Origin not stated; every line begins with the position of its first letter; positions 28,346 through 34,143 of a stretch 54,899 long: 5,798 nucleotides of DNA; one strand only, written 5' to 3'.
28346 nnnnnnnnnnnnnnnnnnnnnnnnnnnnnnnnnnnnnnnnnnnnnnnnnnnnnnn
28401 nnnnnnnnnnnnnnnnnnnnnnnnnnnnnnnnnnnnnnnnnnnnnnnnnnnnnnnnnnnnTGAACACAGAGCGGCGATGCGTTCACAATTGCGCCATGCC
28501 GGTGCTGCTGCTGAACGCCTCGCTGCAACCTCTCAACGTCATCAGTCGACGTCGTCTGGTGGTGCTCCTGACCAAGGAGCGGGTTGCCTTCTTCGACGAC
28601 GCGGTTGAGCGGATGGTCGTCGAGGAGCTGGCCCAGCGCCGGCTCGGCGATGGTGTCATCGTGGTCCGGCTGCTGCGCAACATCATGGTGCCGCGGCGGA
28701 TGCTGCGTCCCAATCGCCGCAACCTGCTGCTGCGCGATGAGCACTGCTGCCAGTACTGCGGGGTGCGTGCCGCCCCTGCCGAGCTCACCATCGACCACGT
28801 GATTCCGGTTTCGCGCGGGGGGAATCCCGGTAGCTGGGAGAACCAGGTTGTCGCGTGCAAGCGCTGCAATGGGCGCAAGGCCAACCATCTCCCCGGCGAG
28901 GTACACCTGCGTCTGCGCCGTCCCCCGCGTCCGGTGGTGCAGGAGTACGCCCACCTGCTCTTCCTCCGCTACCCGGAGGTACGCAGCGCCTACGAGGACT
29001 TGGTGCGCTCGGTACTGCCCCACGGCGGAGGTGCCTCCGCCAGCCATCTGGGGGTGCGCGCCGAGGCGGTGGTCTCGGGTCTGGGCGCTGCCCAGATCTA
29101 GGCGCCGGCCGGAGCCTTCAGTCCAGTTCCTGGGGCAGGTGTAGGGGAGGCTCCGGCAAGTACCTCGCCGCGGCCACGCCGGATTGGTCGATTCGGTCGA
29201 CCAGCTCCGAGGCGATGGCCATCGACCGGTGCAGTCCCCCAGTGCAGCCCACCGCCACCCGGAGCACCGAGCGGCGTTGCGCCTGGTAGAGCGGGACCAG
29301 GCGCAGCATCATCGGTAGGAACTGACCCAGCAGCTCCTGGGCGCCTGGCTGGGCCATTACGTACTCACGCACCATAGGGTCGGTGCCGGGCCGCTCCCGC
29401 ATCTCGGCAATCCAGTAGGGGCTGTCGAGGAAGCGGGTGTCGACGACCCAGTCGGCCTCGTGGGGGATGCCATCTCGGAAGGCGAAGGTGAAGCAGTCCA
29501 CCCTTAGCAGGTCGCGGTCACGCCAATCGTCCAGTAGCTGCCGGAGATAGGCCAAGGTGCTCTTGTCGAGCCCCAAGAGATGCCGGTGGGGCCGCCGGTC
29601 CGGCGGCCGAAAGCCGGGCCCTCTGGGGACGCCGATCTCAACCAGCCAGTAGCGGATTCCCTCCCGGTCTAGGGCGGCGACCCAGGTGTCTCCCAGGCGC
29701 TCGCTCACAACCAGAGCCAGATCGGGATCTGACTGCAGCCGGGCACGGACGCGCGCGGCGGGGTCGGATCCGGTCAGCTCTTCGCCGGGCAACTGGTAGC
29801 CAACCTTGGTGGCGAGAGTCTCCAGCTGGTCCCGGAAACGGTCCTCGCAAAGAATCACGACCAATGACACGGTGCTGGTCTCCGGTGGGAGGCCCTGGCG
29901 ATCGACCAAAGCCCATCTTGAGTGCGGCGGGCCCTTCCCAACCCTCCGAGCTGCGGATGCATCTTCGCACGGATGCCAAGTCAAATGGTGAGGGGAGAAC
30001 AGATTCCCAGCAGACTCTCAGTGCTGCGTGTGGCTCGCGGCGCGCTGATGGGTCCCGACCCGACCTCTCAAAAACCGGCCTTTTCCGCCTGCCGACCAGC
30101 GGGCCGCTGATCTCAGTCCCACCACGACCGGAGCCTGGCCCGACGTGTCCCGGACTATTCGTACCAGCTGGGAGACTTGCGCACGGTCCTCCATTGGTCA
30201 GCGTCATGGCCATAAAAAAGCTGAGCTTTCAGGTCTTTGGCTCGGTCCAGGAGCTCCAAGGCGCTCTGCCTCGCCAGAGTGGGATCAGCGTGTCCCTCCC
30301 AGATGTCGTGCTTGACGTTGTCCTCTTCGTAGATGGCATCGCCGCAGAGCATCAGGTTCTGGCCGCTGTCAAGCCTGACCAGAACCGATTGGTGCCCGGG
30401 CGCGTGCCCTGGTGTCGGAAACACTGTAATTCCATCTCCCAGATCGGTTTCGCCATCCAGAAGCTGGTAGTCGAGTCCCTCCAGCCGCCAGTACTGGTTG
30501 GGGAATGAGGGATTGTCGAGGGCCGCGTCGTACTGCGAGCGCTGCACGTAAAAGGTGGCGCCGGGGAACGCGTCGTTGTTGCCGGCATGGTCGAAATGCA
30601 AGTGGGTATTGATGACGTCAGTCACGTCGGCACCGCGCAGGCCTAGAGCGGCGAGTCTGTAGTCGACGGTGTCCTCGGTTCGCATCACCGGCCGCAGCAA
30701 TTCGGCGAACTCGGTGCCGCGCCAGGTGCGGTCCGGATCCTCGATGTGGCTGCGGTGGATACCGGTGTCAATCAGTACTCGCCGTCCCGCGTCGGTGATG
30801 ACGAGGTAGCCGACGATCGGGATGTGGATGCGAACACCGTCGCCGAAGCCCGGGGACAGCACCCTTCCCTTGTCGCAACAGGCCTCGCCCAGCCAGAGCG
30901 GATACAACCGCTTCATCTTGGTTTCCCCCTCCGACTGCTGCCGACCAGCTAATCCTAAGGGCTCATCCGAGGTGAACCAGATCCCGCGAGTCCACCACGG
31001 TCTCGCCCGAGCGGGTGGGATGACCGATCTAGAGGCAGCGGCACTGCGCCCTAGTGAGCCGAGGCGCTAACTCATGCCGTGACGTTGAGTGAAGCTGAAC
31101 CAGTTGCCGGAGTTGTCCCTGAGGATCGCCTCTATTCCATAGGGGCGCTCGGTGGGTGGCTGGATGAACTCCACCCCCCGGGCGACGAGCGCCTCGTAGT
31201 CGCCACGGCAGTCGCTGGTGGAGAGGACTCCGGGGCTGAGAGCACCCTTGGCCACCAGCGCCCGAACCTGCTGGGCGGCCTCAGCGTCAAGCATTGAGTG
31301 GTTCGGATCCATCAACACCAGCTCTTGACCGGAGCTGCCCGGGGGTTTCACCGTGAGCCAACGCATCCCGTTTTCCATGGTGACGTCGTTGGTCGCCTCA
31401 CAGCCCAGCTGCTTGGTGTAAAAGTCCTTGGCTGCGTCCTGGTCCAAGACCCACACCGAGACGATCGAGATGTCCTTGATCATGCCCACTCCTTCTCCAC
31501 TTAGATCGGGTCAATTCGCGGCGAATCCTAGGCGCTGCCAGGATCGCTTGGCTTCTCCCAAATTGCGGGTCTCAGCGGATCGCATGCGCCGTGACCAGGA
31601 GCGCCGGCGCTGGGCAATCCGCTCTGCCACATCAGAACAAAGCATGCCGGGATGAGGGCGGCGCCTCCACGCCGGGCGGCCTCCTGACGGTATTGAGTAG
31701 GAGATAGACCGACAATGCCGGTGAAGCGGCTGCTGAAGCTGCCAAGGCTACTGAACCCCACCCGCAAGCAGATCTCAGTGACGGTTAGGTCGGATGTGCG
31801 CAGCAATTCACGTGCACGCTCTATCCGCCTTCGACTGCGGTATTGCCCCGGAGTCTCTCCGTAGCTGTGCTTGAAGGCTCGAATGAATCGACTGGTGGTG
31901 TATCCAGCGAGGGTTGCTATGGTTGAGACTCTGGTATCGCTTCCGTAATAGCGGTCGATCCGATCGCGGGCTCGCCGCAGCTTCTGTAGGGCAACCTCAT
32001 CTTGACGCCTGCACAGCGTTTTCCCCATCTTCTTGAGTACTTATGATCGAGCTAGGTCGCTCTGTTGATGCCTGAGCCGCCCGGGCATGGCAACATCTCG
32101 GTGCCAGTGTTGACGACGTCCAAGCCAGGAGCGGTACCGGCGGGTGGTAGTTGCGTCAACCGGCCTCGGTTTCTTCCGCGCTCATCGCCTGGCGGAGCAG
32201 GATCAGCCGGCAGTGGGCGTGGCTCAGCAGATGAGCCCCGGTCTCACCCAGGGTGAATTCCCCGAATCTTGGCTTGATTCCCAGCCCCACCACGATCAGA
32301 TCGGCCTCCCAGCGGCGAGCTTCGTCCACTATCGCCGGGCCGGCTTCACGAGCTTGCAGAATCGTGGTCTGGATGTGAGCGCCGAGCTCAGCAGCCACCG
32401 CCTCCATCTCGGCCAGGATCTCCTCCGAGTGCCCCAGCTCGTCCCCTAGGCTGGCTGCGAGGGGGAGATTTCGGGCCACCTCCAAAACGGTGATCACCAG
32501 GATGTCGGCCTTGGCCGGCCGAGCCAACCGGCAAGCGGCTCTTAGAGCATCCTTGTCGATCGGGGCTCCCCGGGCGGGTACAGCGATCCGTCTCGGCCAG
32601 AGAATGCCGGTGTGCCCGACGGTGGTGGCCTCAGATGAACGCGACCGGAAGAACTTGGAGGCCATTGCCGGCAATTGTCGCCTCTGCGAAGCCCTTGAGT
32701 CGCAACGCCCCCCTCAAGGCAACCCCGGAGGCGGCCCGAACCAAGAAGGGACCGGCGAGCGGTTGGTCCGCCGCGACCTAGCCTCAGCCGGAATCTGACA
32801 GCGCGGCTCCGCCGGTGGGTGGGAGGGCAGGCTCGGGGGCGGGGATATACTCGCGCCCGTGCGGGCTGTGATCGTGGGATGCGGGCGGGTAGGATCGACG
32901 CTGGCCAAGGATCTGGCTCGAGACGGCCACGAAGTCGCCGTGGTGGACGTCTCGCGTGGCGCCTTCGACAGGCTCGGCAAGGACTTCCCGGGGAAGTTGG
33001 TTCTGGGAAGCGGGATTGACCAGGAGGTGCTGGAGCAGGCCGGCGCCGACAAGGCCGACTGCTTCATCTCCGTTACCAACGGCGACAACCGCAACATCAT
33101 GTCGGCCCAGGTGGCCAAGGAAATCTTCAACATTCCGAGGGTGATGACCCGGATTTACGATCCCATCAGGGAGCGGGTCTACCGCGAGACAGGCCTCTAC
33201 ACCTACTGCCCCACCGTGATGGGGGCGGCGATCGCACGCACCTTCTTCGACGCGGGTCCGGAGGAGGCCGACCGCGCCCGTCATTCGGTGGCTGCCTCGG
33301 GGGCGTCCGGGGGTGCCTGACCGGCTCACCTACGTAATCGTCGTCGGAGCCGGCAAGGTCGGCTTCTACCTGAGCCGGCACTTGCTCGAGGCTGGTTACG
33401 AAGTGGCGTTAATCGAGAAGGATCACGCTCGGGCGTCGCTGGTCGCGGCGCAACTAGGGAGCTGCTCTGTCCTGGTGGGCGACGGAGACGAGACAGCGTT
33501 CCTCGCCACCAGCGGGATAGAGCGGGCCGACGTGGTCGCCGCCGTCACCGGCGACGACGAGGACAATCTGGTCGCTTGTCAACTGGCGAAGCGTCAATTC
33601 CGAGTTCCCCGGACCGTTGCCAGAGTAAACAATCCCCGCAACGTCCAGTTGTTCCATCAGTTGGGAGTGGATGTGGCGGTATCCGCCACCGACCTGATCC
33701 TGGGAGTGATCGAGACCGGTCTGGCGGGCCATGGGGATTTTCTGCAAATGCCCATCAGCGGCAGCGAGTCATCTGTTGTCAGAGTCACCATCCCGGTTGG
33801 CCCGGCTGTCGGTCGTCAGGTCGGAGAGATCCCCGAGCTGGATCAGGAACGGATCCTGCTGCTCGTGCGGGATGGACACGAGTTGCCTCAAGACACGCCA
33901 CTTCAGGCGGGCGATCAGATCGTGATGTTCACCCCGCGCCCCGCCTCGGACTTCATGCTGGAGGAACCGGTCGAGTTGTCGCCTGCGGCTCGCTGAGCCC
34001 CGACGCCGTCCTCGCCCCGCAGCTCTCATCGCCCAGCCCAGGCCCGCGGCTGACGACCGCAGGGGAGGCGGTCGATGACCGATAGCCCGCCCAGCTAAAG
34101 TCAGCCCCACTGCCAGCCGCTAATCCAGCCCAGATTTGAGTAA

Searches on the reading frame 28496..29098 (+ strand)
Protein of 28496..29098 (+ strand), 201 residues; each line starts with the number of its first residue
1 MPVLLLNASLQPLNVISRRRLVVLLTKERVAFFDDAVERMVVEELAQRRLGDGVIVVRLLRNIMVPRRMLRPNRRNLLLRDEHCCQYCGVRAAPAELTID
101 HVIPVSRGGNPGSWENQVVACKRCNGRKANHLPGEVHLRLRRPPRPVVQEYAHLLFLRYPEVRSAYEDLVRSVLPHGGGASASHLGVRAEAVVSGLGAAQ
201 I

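Call 11: search_protein_families(library=pfam, proteins=[window:28496-29098:+], max_evalue=0.001)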
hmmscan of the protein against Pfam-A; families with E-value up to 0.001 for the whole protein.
window:28496-29098:+ (201 aa): 3 families
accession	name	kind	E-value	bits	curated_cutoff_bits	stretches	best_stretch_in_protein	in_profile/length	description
PF14279.12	HNH_5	-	4.2e-12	46.2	27.5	1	85-134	1-49/56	HNH endonuclease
PF01844.29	HNH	-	7.2e-12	45.7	21.4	1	85-130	1-46/47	HNH endonuclease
PF13395.12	HNH_4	-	2.6e-06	27.8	22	1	85-133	1-53/54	HNH endonuclease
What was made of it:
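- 28484..29101 (+): HNH nuclease gene (28496-29101), preceded by an invariant CACAAT hexamer (28484-28489) 6-7 nt before the ATG. Always the next gene, but probably with its own leaderless promoter. Pfam HNH (call 11).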

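Call 47: search_protein_families(library=padloc, proteins=[window:28496-29098:+], max_evalue=0.1)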
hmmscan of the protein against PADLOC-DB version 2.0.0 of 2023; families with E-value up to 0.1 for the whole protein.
window:28496-29098:+ (201 aa): 41 families (the best 25 are shown)
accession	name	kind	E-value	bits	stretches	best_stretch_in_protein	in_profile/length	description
PDLC00315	PtuB1|PtuB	-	7.3e-08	30.5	1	80-131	28-79/227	Unknown function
PDLC03478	REase_II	-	2.5e-06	25.4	1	64-131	91-161/219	Type II restriction enzyme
PDLC00317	PtuB1|PtuB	-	4e-05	21.6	1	65-128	43-103/244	Unknown function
PDLC00337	PtuB1|PtuB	-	4.8e-05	21.3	1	75-135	49-111/216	Unknown function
PDLC00351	PtuB1|PtuB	-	6.5e-05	21.1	1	77-131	51-108/195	Unknown function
PDLC00340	PtuB1|PtuB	-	7.5e-05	20.4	1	81-131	65-113/268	Unknown function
PDLC01256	Cas9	-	0.00011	19.1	1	64-136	493-566/711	"CAS-II-A,CAS-II-B,CAS-II-C; effector__SPE"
PDLC00323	PtuB1|PtuB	-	0.00055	17.7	1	78-131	29-83/215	Unknown function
PDLC00345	PtuB1|PtuB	-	0.00057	17.5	1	77-131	46-104/223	Unknown function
PDLC00342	PtuB1|PtuB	-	0.00069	17.1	1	82-131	47-99/247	Unknown function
PDLC00350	PtuB1|PtuB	-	0.0011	17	1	69-136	35-107/224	Unknown function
PDLC00336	PtuB1|PtuB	-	0.0015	16.2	1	83-131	64-114/250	Unknown function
PDLC00973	Cas9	-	0.002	14.7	1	84-135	606-662/830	CRISPR subtype II RNA-guided endonuclease Cas9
PDLC00352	PtuB1|PtuB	-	0.0023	15.6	1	77-125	41-93/206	Unknown function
PDLC00348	PtuB1|PtuB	-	0.0023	15.5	1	82-130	52-102/198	Unknown function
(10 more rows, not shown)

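Call 48: search_protein_families(library=ncbifam, proteins=[window:28496-29098:+], max_evalue=0.01)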
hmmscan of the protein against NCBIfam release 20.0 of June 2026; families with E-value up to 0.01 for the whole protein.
window:28496-29098:+ (201 aa): 3 families
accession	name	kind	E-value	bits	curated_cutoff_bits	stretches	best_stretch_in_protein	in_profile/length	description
NF040563.1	guided_IscB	equivalog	3.3e-10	39.6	175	1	74-131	184-238/314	RNA-guided endonuclease IscB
NF049971.1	CRISPR_Cas9d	exception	1.9e-08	33.5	375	1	78-135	540-600/986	type II CRISPR RNA-guided endonuclease Cas9d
TIGR01865.2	cas_Csn1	equivalog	0.0011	17.3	100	1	95-137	592-633/1070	type II CRISPR RNA-guided endonuclease Cas9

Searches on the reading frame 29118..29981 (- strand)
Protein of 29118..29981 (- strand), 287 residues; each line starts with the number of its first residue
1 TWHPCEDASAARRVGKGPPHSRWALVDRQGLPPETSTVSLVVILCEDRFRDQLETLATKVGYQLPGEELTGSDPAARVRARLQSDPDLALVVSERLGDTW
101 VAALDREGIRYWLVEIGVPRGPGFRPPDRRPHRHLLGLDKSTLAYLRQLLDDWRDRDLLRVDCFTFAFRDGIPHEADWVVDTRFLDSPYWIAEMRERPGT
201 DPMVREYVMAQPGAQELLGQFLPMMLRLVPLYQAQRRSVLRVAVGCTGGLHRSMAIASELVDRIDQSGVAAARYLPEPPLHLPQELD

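Call 11: search_protein_families(library=pfam, proteins=[window:29118-29981:-], max_evalue=0.001)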
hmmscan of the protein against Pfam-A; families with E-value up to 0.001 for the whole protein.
window:29118-29981:- (287 aa): 1 family
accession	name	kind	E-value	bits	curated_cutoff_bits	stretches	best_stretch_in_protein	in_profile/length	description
PF22740.1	PapZ_C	-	1.1e-31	110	27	1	160-269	2-111/121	RapZ C-terminal domain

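Call 47: search_protein_families(library=padloc, proteins=[window:29118-29981:-], max_evalue=0.1)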
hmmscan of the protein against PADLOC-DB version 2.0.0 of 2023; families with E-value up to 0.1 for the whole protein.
window:29118-29981:- (287 aa): 0 families

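Call 48: search_protein_families(library=ncbifam, proteins=[window:29118-29981:-], max_evalue=0.01)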
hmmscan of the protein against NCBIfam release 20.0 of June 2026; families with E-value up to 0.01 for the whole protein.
window:29118-29981:- (287 aa): 1 family
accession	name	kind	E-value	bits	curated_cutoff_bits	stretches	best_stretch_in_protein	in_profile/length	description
NF003828.1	PRK05416.1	equivalog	1.2e-34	120.1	244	1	146-266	148-267/278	RNase adapter RapZ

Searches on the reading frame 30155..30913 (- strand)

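Call 11: search_protein_families(library=pfam, proteins=[window:30155-30913:-], max_evalue=0.001)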
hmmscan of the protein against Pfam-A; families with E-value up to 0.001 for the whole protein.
window:30155-30913:- (252 aa): 1 family
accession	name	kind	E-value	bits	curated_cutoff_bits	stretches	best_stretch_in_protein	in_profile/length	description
PF00753.33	Lactamase_B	-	2.6e-22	80.2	22.7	1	36-229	9-185/196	Metallo-beta-lactamase superfamily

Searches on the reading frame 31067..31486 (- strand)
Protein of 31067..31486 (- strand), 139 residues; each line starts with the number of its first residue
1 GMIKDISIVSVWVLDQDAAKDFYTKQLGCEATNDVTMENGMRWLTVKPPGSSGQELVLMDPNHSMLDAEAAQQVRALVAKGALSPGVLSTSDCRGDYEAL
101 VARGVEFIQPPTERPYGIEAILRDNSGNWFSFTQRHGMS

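Call 82: search_protein_families(library=pfam, proteins=[window:31067-31486:-], max_evalue=0.00001)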
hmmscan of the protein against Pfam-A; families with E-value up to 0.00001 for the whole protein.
window:31067-31486:- (139 aa): 1 family
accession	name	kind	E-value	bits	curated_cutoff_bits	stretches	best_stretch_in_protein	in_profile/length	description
PF00903.31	Glyoxalase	-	1.8e-11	44.9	20.6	1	9-132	5-121/121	Glyoxalase/Bleomycin resistance protein/Dioxygenase superfamily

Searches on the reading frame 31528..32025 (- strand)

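Call 82: search_protein_families(library=pfam, proteins=[window:31528-32025:-], max_evalue=0.00001)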
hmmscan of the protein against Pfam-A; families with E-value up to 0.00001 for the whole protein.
window:31528-32025:- (165 aa): 2 families
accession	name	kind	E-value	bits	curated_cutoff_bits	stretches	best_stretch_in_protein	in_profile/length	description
PF12833.13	HTH_18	-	5.1e-26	91.2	33.6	2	55-114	20-79/80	Helix-turn-helix domain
PF00165.29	HTH_AraC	-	1.5e-16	60.5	26.6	1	75-114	1-42/42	Bacterial regulatory helix-turn-helix proteins, AraC family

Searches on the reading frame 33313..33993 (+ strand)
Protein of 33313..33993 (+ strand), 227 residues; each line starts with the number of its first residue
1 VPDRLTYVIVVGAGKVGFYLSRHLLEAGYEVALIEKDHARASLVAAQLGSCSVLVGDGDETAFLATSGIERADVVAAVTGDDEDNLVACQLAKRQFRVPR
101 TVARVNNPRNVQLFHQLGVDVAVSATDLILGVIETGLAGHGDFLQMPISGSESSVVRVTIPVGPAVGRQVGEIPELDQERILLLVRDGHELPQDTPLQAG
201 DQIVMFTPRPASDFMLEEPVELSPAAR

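Call 82: search_protein_families(library=pfam, proteins=[window:33313-33993:+], max_evalue=0.00001)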
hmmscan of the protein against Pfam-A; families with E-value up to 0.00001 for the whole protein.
window:33313-33993:+ (227 aa): 3 families
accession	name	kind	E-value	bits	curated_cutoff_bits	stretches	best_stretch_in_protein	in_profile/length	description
PF02254.24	TrkA_N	-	1.9e-28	99.5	23.8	1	8-124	1-115/116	TrkA-N domain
PF13241.12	NAD_binding_7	-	1.8e-06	28.9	22.1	1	8-101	10-90/104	Putative NAD(P)-binding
PF01494.25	FAD_binding_3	-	8.4e-06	25.7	22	0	6-43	2-39/349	FAD binding domain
